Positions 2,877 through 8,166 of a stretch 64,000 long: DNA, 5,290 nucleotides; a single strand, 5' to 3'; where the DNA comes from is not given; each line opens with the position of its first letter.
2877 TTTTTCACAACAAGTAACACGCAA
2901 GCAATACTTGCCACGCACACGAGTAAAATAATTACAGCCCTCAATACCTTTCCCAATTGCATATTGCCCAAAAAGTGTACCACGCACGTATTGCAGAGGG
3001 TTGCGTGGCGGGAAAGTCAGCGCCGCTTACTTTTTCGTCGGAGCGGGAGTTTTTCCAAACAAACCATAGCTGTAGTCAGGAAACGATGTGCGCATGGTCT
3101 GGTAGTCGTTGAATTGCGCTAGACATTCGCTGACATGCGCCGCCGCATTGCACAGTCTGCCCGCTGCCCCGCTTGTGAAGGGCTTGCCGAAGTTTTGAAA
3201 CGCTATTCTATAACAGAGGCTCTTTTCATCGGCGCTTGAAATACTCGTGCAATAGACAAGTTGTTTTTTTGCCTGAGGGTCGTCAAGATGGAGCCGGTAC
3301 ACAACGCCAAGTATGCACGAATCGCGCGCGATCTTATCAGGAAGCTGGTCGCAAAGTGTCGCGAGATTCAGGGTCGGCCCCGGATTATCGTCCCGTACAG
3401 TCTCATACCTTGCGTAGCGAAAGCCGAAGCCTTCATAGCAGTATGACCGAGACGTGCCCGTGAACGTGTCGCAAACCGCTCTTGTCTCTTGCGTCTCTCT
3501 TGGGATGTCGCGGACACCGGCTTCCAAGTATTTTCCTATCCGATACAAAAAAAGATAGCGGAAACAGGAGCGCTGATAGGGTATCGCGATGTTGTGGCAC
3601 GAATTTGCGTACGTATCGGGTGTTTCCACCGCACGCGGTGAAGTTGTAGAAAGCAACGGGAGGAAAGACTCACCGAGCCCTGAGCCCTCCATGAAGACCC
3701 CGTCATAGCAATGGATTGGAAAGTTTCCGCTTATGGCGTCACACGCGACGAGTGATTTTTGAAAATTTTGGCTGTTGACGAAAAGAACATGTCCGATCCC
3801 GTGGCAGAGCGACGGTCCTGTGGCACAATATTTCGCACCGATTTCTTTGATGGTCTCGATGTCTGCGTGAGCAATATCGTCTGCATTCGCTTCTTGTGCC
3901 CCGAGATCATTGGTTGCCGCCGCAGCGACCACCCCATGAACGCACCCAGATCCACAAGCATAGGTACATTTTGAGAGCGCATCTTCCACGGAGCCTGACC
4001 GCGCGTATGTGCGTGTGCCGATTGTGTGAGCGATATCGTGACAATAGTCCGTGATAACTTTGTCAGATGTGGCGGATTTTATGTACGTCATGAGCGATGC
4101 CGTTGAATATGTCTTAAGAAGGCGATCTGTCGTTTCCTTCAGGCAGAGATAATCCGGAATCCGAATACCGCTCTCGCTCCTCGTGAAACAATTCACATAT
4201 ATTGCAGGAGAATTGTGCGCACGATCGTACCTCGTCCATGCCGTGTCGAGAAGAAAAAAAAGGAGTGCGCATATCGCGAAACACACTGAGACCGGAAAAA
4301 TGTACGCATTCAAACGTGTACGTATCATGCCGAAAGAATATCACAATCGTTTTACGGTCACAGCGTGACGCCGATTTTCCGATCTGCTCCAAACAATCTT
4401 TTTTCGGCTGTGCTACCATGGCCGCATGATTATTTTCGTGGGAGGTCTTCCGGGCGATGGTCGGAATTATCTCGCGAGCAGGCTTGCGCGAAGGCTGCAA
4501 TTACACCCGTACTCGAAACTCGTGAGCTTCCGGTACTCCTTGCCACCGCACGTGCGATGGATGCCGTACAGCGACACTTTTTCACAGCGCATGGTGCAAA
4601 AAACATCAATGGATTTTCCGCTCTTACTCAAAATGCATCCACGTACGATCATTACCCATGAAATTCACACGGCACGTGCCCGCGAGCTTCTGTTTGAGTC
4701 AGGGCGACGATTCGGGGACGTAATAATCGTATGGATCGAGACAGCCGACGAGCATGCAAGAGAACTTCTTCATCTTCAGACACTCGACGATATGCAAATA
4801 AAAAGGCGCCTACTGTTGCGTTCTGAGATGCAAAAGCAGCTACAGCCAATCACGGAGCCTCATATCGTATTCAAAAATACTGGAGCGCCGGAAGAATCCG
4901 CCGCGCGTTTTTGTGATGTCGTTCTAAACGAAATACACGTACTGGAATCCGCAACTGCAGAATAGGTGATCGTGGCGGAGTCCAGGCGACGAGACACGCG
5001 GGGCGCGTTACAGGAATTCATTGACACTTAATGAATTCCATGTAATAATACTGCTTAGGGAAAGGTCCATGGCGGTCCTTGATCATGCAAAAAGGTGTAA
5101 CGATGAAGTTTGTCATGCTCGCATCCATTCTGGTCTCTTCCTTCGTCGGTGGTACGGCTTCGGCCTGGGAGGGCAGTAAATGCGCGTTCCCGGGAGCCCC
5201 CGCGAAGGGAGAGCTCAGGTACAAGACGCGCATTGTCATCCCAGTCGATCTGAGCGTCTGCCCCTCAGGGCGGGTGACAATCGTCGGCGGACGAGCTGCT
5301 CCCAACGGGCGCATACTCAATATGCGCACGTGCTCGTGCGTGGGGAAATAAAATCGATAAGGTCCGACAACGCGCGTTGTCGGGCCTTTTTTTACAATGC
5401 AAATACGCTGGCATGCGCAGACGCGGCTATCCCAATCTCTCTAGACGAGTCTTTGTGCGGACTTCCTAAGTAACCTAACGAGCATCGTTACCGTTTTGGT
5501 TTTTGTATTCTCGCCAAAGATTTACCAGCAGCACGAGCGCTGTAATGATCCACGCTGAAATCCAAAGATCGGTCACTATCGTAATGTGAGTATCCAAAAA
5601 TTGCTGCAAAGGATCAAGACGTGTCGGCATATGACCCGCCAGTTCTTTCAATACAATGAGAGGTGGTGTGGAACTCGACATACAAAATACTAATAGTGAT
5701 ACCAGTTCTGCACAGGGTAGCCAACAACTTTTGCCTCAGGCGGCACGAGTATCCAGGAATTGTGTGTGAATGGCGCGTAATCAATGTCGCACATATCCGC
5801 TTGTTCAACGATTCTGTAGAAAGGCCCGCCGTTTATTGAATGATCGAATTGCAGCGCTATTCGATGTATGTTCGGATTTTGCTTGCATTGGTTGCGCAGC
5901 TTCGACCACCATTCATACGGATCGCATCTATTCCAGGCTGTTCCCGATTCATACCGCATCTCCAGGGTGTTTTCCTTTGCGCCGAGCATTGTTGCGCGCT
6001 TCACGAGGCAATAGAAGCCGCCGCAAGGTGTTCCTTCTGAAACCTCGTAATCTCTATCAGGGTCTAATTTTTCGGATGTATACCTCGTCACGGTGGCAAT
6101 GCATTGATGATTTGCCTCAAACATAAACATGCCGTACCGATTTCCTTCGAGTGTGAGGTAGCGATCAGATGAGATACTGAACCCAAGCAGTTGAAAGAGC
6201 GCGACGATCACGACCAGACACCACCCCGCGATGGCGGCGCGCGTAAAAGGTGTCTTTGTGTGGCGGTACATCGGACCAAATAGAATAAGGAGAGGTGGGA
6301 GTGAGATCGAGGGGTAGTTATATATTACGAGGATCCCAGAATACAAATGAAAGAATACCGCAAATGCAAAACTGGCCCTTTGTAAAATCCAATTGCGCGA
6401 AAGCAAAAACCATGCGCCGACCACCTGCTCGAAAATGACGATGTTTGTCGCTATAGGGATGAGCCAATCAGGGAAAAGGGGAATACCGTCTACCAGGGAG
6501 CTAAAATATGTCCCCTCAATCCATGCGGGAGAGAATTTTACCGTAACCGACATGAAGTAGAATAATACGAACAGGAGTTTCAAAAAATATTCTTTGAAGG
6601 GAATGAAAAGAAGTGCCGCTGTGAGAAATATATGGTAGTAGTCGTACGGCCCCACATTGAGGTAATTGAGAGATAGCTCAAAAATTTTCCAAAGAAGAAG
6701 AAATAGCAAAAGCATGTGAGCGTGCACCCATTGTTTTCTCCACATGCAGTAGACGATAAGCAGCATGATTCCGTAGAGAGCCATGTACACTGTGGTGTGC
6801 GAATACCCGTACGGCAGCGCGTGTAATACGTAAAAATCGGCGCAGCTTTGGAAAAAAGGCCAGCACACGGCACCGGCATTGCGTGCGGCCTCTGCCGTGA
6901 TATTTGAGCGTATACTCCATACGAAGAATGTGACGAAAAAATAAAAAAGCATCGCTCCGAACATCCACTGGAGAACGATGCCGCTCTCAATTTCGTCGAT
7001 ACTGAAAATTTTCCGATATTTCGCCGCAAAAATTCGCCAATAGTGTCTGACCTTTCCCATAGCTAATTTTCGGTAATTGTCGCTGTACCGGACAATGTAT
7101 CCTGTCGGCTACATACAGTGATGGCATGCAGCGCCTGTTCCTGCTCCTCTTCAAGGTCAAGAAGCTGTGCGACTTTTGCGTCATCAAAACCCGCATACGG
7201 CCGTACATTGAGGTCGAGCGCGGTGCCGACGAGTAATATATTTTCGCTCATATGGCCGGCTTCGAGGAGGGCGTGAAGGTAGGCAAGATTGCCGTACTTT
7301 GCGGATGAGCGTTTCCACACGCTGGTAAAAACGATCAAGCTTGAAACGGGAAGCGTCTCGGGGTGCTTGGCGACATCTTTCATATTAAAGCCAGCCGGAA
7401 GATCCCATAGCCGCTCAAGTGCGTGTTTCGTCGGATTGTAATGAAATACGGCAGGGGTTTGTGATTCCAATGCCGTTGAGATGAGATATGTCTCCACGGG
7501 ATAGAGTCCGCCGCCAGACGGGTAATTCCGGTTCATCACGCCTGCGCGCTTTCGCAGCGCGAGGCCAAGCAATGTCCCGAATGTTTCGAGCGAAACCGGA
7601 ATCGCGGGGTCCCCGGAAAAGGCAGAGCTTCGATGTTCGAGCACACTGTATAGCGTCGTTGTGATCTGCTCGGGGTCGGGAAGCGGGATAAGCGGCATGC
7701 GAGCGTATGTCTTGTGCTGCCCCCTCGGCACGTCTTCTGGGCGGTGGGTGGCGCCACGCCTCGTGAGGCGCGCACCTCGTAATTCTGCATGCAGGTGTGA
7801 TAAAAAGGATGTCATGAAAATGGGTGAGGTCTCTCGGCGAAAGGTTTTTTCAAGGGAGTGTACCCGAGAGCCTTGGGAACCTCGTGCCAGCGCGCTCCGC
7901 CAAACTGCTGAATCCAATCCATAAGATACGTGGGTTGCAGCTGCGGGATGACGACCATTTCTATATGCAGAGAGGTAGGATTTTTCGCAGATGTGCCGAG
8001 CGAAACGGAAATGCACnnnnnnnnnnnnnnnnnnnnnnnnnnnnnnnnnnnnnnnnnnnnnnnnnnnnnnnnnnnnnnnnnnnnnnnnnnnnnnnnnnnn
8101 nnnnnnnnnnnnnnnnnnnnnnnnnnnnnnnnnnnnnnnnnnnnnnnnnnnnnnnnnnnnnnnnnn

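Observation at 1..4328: PAPS supply (sat/cysC) + sulfotransferase operon coupled to two tandem Cys/His-rich membrane paralogs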

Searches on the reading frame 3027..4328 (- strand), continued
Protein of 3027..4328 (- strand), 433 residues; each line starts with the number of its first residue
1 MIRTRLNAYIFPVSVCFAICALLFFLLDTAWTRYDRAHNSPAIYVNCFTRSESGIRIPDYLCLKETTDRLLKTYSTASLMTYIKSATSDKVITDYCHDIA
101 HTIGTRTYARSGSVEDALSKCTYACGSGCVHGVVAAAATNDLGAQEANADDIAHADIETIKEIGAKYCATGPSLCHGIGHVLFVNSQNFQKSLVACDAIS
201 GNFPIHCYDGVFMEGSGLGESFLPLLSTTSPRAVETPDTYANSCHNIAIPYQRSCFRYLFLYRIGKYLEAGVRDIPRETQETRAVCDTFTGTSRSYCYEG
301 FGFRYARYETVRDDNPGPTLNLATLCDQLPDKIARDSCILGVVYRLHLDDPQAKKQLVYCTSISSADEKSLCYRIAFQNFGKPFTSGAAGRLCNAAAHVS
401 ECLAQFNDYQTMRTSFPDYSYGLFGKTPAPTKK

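Call 71: fold_search(model_id=the predicted structure, library=pdb)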
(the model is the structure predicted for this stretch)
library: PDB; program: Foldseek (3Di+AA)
matches with E <= 10: 784; with E <= 0.001: 0
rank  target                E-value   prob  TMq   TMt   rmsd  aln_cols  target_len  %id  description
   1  5h2x_A                6.0e-02  0.69  0.21  0.21  21.2       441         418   10  Crystal structure of the karyopherin Kap60p bound to the SUMO protease Ulp1p (150-172) (released 2016-12-14)
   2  1ee5_A                6.5e-02  0.75  0.21  0.22  20.9       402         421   10  YEAST KARYOPHERIN (IMPORTIN) ALPHA IN A COMPLEX WITH A NUCLEOPLASMIN NLS PEPTIDE (released 2000-03-29)
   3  7vps_B                6.5e-02  0.66  0.20  0.20  21.3       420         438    9  Crystal structure of the ARM domain of C. glabrata importin alpha (released 2022-09-07)
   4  1un0_A                6.8e-02  0.77  0.23  0.22  22.1       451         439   10  Crystal Structure of Yeast Karyopherin (Importin) alpha in complex with a Nup2p N-terminal fragment (released 2003-10-16)
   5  1ee4_A                7.7e-02  0.80  0.23  0.23  20.0       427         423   10  CRYSTAL STRUCTURE OF YEAST KARYOPHERIN (IMPORTIN) ALPHA IN A COMPLEX WITH A C-MYC NLS PEPTIDE (released 2000-03-29)
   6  7sqc_G2               8.7e-02  0.63  0.19  0.18  21.6       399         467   11  Ciliary C1 central pair apparatus isolated from Chlamydomonas reinhardtii (released 2022-04-13)
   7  9ijj_AK               9.1e-02  0.41  0.17  0.16  23.0       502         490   11  In situ structure of the central apparatus in mouse sperm axoneme. (released 2025-06-04)
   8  9ijj_AC               1.1e-01  0.63  0.20  0.18  20.8       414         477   11  In situ structure of the central apparatus in mouse sperm axoneme. (released 2025-06-04)
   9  3tj3_A                1.1e-01  0.57  0.21  0.21  21.8       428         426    9  Structure of importin a5 bound to the N-terminus of Nup50 (released 2011-11-30)
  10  4p6z_B                1.1e-01  0.51  0.19  0.16  23.2       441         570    8  Crystal structure of the human BST2 cytoplasmic domain and the HIV-1 Vpu cytoplasmic domain bound to the clathrin adap (released 2014-05-21)
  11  3zpj                  1.1e-01  0.47  0.18  0.20  20.6       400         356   12  Crystal structure of Ton1535 from Thermococcus onnurineus NA1 (released 2013-12-04)
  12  7sqc_J3               1.1e-01  0.44  0.18  0.17  22.2       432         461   13  Ciliary C1 central pair apparatus isolated from Chlamydomonas reinhardtii (released 2022-04-13)
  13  9ijj_AL               1.3e-01  0.41  0.18  0.17  23.3       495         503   12  In situ structure of the central apparatus in mouse sperm axoneme. (released 2025-06-04)
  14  7sqc_J2               1.4e-01  0.60  0.21  0.20  20.0       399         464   10  Ciliary C1 central pair apparatus isolated from Chlamydomonas reinhardtii (released 2022-04-13)
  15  9ijj_AT               1.4e-01  0.51  0.19  0.18  21.2       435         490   11  In situ structure of the central apparatus in mouse sperm axoneme. (released 2025-06-04)
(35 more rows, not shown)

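Call 80: list_cluster_members(proteins=[P0014, P0015, P0114, P0155, P0106, P0019, P0020, P0026, P0087, P0006])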
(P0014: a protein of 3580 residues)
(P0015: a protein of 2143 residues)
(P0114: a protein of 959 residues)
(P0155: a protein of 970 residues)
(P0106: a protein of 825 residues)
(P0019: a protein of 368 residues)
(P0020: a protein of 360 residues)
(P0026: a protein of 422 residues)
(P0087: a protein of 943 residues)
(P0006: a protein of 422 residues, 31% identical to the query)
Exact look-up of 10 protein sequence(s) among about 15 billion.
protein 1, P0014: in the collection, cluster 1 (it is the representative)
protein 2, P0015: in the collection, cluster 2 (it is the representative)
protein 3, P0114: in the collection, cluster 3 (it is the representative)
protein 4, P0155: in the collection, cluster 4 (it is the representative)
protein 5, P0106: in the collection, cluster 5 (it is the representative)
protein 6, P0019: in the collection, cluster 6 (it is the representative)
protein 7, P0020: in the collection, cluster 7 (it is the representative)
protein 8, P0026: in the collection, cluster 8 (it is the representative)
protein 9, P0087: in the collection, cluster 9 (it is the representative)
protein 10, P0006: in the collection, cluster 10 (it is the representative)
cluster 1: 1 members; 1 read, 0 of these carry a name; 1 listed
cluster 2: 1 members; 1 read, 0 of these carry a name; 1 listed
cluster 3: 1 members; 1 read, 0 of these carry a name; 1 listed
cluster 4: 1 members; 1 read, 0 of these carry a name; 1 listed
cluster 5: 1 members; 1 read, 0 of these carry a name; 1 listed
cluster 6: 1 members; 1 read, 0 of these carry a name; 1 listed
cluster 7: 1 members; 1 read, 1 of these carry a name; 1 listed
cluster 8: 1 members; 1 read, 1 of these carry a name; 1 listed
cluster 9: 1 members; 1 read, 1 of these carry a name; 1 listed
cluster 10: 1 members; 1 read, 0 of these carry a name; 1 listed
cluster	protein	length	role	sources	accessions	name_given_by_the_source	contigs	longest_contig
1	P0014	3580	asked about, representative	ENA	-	-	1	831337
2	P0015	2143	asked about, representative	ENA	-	-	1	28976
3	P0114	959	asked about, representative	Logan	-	-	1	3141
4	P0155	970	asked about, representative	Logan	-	-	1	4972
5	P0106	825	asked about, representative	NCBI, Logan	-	-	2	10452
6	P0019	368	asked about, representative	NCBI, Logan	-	-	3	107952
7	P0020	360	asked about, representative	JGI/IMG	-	hypothetical protein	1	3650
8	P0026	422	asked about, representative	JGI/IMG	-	hypothetical protein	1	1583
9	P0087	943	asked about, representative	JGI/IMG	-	plastocyanin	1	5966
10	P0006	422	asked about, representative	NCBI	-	-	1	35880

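Call 84: search_protein_families(library=pfam, alignment_id=A4, max_evalue=0.01)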
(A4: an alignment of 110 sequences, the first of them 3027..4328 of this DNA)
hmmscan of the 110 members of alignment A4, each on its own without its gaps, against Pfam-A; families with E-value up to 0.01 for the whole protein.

A. member 1, window:3027-4328:- (433 aa): 0 families

B. families by the number of members that match (of 110 scanned): 1 family
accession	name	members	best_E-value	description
PF16610.10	dbPDZ_assoc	1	0.0088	Unstructured region between two PDZ domains on Dlg5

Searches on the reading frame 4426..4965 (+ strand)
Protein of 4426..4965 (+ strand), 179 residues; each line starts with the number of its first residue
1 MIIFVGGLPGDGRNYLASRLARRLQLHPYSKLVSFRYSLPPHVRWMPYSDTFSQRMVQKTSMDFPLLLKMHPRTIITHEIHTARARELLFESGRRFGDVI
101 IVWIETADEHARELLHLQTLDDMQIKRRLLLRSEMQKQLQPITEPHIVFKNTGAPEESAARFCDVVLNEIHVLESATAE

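Call 4: search_protein_families(library=pfam, proteins=[window:4426-4965:+], max_evalue=0.1)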
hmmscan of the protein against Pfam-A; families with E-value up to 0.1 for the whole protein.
window:4426-4965:+ (179 aa): 0 families

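Call 6: search_protein_families(library=ncbifam, proteins=[window:4426-4965:+], max_evalue=0.1)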
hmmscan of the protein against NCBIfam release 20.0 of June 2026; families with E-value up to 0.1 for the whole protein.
window:4426-4965:+ (179 aa): 1 family
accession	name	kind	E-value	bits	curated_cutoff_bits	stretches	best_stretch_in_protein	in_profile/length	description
TIGR02173.1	cyt_kin_arch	equivalog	0.073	13.1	102.1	0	1-27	1-27/169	(d)CMP kinase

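Call 51: search_protein_families(library=pfam, proteins=[window:4426-4965:+], max_evalue=5)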
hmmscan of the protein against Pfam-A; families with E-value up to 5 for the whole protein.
window:4426-4965:+ (179 aa): 0 families

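Call 85: search_solved_structures(query=window:4426-4965:+, max_evalue=5)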
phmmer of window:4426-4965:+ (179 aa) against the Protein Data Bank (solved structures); distinct sequences matched with E-value up to 5: 2.
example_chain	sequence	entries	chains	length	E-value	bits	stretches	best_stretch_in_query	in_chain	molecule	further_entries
9ti4_l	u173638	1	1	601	1.6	11.6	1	2-83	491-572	NADH-ubiquinone oxidoreductase chain 5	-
9cwt_l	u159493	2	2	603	1.6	11.6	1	2-83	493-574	NADH-ubiquinone oxidoreductase chain 5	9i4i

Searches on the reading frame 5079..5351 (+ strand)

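Call 51: search_protein_families(library=pfam, proteins=[window:5079-5351:+], max_evalue=5)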
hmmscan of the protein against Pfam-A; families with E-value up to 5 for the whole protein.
window:5079-5351:+ (90 aa): 1 family
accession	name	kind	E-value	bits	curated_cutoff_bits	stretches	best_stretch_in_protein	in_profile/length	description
PF03128.19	CXCXC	-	0.16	12.9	15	1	77-88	1-12/13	CXCXC repeat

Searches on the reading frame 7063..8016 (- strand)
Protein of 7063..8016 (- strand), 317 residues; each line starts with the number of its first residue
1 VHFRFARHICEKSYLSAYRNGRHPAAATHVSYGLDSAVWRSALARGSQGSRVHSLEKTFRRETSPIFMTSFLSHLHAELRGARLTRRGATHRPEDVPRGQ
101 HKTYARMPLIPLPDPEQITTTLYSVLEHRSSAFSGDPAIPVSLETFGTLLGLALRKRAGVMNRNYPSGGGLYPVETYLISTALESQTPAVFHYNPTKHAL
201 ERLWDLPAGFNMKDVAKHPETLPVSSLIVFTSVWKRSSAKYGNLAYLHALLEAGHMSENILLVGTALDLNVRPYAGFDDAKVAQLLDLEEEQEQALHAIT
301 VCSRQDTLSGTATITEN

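Call 4: search_protein_families(library=pfam, proteins=[window:7063-8016:-], max_evalue=0.1)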
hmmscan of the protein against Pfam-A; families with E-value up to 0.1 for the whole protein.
window:7063-8016:- (317 aa): 1 family
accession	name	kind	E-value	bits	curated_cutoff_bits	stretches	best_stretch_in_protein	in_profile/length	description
PF00881.29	Nitroreductase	-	1.2e-12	48.8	23.5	1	140-297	14-161/167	Nitroreductase family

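Call 6: search_protein_families(library=ncbifam, proteins=[window:7063-8016:-], max_evalue=0.1)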
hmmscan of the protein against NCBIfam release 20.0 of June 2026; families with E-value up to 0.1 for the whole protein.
window:7063-8016:- (317 aa): 2 families
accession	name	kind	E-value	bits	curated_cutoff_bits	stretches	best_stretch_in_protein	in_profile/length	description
TIGR03605.1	antibiot_sagB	domain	8.2e-31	106.8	78.4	1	159-301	26-171/173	SagB family peptide dehydrogenase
TIGR04511.1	SagB_rel_DH_2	exception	5.1e-19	68.6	240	1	104-301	158-366/380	putative peptide maturation dehydrogenase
